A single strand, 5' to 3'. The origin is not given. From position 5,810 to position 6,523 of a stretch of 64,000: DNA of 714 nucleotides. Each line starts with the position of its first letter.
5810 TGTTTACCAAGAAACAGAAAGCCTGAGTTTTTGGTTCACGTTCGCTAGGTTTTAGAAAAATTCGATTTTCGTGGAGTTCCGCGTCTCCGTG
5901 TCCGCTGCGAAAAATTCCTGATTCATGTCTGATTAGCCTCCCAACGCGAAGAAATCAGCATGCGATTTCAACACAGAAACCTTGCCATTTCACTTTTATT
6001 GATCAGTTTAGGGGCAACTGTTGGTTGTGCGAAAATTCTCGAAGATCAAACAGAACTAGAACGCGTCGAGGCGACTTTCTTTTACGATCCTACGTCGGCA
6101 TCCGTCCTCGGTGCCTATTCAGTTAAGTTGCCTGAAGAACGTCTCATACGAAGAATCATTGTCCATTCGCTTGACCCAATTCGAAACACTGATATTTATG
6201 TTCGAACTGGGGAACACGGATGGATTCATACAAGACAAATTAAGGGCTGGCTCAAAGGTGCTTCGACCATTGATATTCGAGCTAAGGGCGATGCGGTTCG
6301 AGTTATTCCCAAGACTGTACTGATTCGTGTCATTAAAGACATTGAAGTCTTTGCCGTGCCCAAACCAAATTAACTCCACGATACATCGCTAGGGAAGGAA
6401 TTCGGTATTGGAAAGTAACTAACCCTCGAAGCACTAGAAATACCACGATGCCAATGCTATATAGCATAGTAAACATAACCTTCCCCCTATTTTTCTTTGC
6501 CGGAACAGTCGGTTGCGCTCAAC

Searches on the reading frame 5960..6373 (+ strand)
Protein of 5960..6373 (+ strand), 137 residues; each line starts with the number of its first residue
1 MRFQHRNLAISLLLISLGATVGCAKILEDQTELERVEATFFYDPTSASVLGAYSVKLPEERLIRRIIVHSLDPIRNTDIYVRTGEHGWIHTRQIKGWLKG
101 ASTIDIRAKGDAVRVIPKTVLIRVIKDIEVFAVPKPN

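Call 15: search_protein_families(library=pfam, proteins=[window:5960-6373:+], max_evalue=1)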
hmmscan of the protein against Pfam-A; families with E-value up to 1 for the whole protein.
window:5960-6373:+ (137 aa): 1 family
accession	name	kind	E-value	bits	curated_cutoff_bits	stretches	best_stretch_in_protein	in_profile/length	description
PF06475.18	Glycolipid_bind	-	0.24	11.4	25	1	32-107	22-99/180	Putative glycolipid-binding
